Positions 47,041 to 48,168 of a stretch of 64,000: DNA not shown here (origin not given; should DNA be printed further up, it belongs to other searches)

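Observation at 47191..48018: Uncharacterized radical SAM enzyme embedded inside the NAD salvage operon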

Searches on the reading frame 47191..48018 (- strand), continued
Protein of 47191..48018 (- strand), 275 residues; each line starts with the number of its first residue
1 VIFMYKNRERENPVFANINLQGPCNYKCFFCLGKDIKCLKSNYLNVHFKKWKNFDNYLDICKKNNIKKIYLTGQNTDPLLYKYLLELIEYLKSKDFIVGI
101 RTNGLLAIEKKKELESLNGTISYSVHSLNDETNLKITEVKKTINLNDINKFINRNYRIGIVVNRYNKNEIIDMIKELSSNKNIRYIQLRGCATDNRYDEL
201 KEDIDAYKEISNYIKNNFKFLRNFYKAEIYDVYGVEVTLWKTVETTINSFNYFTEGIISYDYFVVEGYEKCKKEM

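Call 14: search_protein_families(library=pfam, proteins=[L005:623-1543:+, L006:5537-5953:+, L007:5031-5999:+, L016:1410-1682:+, L016:1682-2149:+, L022:4650-5801:+, L025:1664-2317:+, L002:1504-3438:+, L009:7546-8574:+, L013:7333-9570:+], max_evalue=0.01)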
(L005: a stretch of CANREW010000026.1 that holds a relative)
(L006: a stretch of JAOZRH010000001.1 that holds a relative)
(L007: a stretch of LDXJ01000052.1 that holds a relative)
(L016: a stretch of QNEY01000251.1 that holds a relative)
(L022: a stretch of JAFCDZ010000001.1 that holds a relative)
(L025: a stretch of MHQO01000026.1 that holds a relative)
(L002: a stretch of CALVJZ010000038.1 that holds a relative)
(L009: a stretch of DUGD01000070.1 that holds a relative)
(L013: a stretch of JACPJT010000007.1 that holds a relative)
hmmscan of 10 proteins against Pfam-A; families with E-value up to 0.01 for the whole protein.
L005:623-1543:+ (306 aa): 3 families
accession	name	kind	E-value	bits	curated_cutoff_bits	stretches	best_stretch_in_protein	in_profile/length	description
PF04055.27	Radical_SAM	-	3.4e-13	50.5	29.5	1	47-208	1-166/166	Radical SAM superfamily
PF13353.11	Fer4_12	-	3.1e-06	27.9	22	1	53-135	15-98/137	4Fe-4S single cluster domain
PF18032.6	FRP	-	0.0065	17.3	26.6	0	115-175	19-81/99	Photoprotection regulator fluorescence recovery protein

L006:5537-5953:+ (138 aa): 0 families

L007:5031-5999:+ (322 aa): 1 family
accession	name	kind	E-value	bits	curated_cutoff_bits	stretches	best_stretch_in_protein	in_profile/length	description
PF04307.19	YdjM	-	5.7e-23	81.7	29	1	53-220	1-165/176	YdjM inner membrane protein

L016:1410-1682:+ (90 aa): 0 families

L016:1682-2149:+ (155 aa): 0 families

L022:4650-5801:+ (383 aa): 1 family
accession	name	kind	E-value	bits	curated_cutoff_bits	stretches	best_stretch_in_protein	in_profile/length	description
PF02749.22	QRPTase_N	-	1.4e-09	38.4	27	1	19-106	3-79/82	Quinolinate phosphoribosyl transferase, N-terminal domain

L025:1664-2317:+ (217 aa): 3 families
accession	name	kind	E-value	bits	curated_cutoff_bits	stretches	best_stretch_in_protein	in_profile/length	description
PF13688.12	Reprolysin_5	-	5.8e-08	33.6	27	1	34-187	9-163/196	Metallo-peptidase family M12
PF13582.12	Reprolysin_3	-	0.0007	20.5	22.4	0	165-182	106-123/123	Metallo-peptidase family M12B Reprolysin-like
PF13574.12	Reprolysin_2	-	0.0033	17.8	27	1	163-186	123-146/195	Metallo-peptidase family M12B Reprolysin-like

L002:1504-3438:+ (644 aa): 2 families
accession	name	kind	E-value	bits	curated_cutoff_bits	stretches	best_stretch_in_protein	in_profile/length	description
PF02540.23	NAD_synthase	-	2.5e-27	96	21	1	346-521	9-168/242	NAD synthase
PF00795.27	CN_hydrolase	-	1.9e-17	63.9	23.2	1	33-284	16-253/256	Carbon-nitrogen hydrolase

L009:7546-8574:+ (342 aa): 0 families

L013:7333-9570:+ (745 aa): 2 families
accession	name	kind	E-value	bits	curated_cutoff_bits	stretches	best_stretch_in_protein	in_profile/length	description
PF00437.27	T2SSE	-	3.1e-16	59.4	24.9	1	449-588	142-267/370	Type II/IV secretion system protein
PF13401.12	AAA_22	-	0.0015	19.3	27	0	448-551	4-105/130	AAA domain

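Call 16: list_cluster_members(proteins=[P0001, P0022, P0025, P0083])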
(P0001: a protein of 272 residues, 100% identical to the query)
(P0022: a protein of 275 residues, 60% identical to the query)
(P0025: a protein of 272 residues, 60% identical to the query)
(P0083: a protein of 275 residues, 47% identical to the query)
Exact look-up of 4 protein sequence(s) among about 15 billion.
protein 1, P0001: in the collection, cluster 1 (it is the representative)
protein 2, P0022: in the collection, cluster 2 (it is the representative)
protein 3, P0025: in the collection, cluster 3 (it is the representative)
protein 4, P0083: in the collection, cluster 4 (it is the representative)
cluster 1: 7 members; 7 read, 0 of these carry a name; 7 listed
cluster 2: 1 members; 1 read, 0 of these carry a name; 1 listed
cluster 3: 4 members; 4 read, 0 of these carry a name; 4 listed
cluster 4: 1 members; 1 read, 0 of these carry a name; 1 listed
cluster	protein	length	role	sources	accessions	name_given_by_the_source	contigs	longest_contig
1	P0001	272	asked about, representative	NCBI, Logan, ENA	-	-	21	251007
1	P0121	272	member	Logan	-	-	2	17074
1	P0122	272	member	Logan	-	-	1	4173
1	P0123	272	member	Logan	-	-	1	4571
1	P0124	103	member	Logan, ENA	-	-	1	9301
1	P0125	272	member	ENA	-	-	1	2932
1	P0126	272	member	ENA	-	-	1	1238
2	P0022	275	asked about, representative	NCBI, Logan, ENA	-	-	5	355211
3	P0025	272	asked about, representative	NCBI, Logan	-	-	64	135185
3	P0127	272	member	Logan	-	-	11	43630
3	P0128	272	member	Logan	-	-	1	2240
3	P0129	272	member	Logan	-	-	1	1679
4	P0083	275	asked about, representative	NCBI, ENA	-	-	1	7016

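Call 18: search_dna_similar(query=window:47191-48018:-, collection=phages, mode=protein, max_evalue=0.001, max_rows=25)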
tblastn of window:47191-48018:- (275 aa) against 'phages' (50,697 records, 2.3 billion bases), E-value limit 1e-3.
No match.

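Call 19: search_dna_similar(query=window:47191-48018:-, collection=plasmids, mode=protein, max_evalue=0.001, max_rows=25)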
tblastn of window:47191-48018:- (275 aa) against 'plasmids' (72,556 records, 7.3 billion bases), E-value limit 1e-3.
Records with a match: 1; places in all: 1; records where one place covers at least 80% of the query: 0.
Best place of each record, by identity: <60% 1.
By first word of the organism name: Acetoanaerobium 1.
By predicted mobility (MOB-suite, as given by PLSDB): non-mobilizable 1.
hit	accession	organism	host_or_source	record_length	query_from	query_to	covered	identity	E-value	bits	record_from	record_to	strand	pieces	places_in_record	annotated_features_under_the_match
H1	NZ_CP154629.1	Acetoanaerobium noterae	cell culture,Sludge of a digestion ...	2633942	15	197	67%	30.3%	5e-4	49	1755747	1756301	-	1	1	none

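Call 21: find_related_loci(query=A1, collection=viral_contigs, flank=6000)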
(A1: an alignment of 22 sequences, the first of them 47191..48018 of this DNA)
Query A1 (275 aa) in viral_contigs; peptide patterns used: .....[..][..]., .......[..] (x = any residue, [..] = any of these).
118 stretches matched a pattern; 33 encode a relative of the query (tblastn E <= 1e-3); 33 distinct loci.
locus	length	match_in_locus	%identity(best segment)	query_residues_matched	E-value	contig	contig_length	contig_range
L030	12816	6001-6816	50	1-270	2e-82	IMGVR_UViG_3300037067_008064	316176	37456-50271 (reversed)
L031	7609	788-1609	52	2-273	6e-82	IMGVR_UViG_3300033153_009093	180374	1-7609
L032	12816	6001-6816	50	1-270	3e-79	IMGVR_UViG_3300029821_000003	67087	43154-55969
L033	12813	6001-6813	50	6-275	1e-76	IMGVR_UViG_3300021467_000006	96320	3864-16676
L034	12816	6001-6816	48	6-273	8e-76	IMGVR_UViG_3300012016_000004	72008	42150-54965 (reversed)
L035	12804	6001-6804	45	4-270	3e-75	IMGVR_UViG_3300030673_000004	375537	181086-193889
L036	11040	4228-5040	44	6-274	6e-75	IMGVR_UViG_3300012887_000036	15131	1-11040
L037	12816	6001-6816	48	1-270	2e-74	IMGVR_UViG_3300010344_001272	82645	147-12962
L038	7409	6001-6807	48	6-270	3e-74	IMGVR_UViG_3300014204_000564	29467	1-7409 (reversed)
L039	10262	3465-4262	43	6-270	2e-73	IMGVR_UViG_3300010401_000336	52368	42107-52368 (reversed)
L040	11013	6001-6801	46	6-268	2e-72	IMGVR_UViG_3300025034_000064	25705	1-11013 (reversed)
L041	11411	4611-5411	46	6-268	2e-72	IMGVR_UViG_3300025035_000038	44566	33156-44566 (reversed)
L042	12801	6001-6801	46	6-268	2e-72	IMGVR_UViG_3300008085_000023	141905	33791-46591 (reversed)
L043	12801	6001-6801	46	6-268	2e-72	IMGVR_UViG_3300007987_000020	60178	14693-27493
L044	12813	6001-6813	46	6-273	9e-72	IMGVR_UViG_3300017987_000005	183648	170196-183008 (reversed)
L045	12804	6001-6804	43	6-271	6e-72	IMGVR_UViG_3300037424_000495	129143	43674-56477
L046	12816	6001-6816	47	1-270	5e-72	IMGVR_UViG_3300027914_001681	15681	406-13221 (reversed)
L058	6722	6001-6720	40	6-243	7e-58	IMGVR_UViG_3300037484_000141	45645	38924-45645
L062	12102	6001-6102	59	4-37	3e-8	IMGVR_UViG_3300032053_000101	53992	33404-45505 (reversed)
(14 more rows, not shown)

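Call 25: search_protein_families(library=pfam, proteins=[L045:4899-5966:+, L062:7904-9013:+, L037:6821-7252:+, L037:5636-6004:+, L037:7300-8163:+, L037:2989-3888:+, L030:6825-7595:+, L030:5432-6001:+, L022:7654-8670:+, L062:7452-7907:+], max_evalue=0.01)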
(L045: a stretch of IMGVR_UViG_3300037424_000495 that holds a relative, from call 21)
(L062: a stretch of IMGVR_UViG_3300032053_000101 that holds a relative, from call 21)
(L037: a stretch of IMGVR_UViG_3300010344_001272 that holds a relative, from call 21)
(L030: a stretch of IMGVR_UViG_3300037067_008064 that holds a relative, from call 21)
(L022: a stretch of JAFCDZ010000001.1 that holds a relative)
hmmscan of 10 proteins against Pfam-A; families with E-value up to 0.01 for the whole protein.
L045:4899-5966:+ (355 aa): 2 families
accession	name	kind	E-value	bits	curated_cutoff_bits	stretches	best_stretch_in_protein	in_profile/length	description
PF09414.15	RNA_ligase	-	1.5e-13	51.7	27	1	182-338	25-170/171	RNA ligase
PF14890.11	Intein_splicing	-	1.6e-07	31.7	35.8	1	71-166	59-155/155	Intein splicing domain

L062:7904-9013:+ (369 aa): 3 families
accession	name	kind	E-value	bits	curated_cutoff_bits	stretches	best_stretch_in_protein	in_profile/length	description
PF09414.15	RNA_ligase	-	5.6e-23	82.4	27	1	160-356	1-171/171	RNA ligase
PF21189.3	PHA02142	-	1.1e-17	64.7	27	1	7-93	3-91/92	PHA02142 OB-fold domain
PF01588.26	tRNA_bind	-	0.0057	17.2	27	0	6-28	1-23/96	Putative tRNA binding domain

L037:6821-7252:+ (143 aa): 1 family
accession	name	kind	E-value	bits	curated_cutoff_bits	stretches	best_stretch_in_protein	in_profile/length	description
PF01981.21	PTH2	-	1.1e-29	103.4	23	1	8-143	2-115/115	Peptidyl-tRNA hydrolase PTH2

L037:5636-6004:+ (122 aa): 0 families

L037:7300-8163:+ (287 aa): 2 families
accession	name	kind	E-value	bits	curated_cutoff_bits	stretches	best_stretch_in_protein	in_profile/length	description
PF00984.24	UDPG_MGDP_dh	-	9e-28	96.7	25.4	1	174-270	2-93/94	UDP-glucose/GDP-mannose dehydrogenase family, central domain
PF03721.20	UDPG_MGDP_dh_N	-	6.7e-22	78.4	27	1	37-156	62-186/187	UDP-glucose/GDP-mannose dehydrogenase family, NAD binding domain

L037:2989-3888:+ (299 aa): 2 families
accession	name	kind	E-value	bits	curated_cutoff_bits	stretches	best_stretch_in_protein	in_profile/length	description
PF04055.27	Radical_SAM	-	2.6e-13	50.9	29.5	1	9-134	1-124/166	Radical SAM superfamily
PF13353.11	Fer4_12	-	0.0073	17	22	0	10-80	10-80/137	4Fe-4S single cluster domain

L030:6825-7595:+ (256 aa): 1 family
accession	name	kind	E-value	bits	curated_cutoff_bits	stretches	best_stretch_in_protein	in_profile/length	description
PF01464.25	SLT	-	3.7e-16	59.2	21.3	1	131-250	2-113/117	Transglycosylase SLT domain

L030:5432-6001:+ (189 aa): 2 families
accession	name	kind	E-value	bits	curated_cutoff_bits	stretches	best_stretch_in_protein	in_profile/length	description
PF00293.34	NUDIX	-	5.2e-16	59.3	21.1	1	42-177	5-129/134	NUDIX domain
PF14815.12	NUDIX_4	-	3.4e-05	24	35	1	55-172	9-104/113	NUDIX domain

L022:7654-8670:+ (338 aa): 5 families
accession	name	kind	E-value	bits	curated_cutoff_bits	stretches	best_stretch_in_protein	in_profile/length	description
PF01189.24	Methyltr_RsmB-F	-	3.6e-48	164.3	27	1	109-323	2-199/199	16S rRNA methyltransferase RsmB/F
PF17125.10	Methyltr_RsmF_N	-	5.8e-13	49.5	34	1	13-101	5-85/86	N-terminal domain of 16S rRNA methyltransferase RsmF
PF13847.12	Methyltransf_31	-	2.4e-05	24.5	27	1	114-252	2-114/145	Methyltransferase domain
PF01728.25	FtsJ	-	5.6e-05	23.6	24.1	1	114-256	20-145/181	FtsJ-like methyltransferase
PF22458.1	RsmF-B_ferredox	-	0.0071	16.9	27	0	14-66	6-57/74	Methyltr_RsmF/B-like, ferredoxin-like domain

L062:7452-7907:+ (151 aa): 1 family
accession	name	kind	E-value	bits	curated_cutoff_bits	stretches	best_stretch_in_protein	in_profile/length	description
PF21957.2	Zn_ribbon_16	-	0.0038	17.6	27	0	31-56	7-31/65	Zinc beta-ribbon finger, putative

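Call 26: predict_structure(alignment_id=A1)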
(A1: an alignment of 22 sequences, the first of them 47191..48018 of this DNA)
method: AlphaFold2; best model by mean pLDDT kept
length: 275 residues; sequences in the alignment: 22
mean_pLDDT: 90.8   pTM: 0.89
mean pLDDT of the five models: 90.8, 89.7, 88.6, 86.8, 78.8
residues with pLDDT >= 90: 194; 70-90: 66; 50-70: 13; < 50: 2
segments of 3 or more residues with pLDDT < 50: none
pLDDT, mean of each block of 10 residues (from residue 1): 69 93 79 66 92 97 97 89 98 98 94 97 94 92 91 94 96 96 95 78 94 98 93 97 86 93 86 86
secondary structure, 60 per line:
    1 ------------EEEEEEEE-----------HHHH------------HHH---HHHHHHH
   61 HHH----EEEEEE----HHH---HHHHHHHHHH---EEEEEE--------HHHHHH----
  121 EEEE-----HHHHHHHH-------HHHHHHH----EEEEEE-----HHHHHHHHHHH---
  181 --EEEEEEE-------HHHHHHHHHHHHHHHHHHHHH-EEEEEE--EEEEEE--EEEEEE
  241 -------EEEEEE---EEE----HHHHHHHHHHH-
elements in order: E13-20 H32-35 H54-63 E68-73 H84-93 E97-102 H111-116 E121-124 H130-137 H145-151 E156-161 H167-177 E183-189 H197-217 E219-224 E227-232 E235-240 E248-253 E257-259 H264-274

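Call 28: search_solved_structures(query=A1, max_evalue=0.01, show_alignments=2)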
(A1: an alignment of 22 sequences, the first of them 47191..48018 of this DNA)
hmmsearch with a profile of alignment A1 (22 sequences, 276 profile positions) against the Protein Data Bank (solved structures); distinct sequences matched with E-value up to 0.01: 12.
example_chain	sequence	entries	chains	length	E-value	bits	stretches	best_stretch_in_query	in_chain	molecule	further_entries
6b4c_A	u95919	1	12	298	9.1e-09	38.1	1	12-182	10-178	Viperin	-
7n7i_A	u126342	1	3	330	1.1e-08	37.9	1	12-182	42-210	Viperin-like enzyme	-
9dgw_A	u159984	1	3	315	1.7e-08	37.3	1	15-182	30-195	Radical SAM core domain-containing protein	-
9dfw_A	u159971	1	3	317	2e-08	37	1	15-182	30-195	Radical SAM core domain-containing protein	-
5vsl_A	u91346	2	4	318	2.9e-05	26.7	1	7-180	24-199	Radical S-adenosyl methionine domain-containing protein 2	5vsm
6q2p_A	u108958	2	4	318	4e-05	26.2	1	7-179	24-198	Radical S-adenosyl methionine domain-containing protein 2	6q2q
8ai3_A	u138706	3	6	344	0.0001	24.9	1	16-166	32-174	Putative peptide biosynthesis protein YydG | Radical SAM core domain-containing protein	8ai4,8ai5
8ai1_A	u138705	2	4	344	0.00012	24.6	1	16-166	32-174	Putative peptide biosynthesis protein YydG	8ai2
8ai6_A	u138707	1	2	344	0.00012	24.6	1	16-166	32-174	Putative peptide biosynthesis protein YydG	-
7n7h_A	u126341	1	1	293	0.00053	22.5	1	16-208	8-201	VIPERIN-LIKE ENZYME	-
2z2u_A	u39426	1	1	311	0.00092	21.7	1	78-212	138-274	UPF0026 protein MJ0257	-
6djt_A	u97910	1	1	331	0.0011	21.4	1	78-212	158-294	S-adenosyl-L-methionine-dependent tRNA 4-demethylwyosine synthase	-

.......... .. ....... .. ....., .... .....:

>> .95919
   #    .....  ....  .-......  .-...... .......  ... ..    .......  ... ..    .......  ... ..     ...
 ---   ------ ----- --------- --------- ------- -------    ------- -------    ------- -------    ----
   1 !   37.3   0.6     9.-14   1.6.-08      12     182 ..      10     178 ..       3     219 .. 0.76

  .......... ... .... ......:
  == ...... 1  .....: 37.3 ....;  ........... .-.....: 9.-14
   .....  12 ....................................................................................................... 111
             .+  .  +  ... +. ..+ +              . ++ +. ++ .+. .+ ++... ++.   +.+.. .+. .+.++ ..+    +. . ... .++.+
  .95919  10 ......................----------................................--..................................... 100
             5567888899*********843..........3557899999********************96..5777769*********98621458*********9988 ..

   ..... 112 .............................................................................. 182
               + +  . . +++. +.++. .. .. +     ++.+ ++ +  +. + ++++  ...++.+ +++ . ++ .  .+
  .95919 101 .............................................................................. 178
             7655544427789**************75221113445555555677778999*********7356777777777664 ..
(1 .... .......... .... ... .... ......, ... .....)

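Call 39: find_encoding_contigs(protein=P0001, flank=8000, max_places=3)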
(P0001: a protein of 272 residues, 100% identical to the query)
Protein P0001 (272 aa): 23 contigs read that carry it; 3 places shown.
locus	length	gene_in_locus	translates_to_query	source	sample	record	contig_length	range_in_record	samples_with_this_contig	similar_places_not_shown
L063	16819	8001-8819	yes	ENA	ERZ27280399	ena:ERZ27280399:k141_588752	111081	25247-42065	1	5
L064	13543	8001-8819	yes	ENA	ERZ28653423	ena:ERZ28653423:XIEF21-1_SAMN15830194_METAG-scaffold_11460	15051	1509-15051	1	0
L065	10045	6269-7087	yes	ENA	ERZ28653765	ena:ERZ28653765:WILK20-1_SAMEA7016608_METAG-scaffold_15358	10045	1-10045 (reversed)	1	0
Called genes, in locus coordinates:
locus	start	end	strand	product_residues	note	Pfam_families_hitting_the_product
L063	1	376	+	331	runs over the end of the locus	PF08378:NERD, PF00570:HRDC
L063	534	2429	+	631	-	PF07693:KAP_NTPase (faint)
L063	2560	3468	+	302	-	-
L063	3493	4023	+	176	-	-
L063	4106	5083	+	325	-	PF04434:SWIM (faint), PF04108:ATG17_like (weak)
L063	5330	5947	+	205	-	PF00857:Isochorismatase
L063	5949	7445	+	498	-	PF17767:NAPRTase_N, PF04095:NAPRTase (weak), PF17956:NAPRTase_C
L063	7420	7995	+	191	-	PF00293:NUDIX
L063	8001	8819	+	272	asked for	PF04055:Radical_SAM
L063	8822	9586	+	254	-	PF02540:NAD_synthase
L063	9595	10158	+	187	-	PF01467:CTP_transf_like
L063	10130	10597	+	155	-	PF02464:CinA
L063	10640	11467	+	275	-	PF00293:NUDIX, PF19368:WHD_AraR (weak), PF21906:WHD_NrtR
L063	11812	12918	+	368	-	-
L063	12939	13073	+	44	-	-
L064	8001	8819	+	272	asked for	PF04055:Radical_SAM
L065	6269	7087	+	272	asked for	PF04055:Radical_SAM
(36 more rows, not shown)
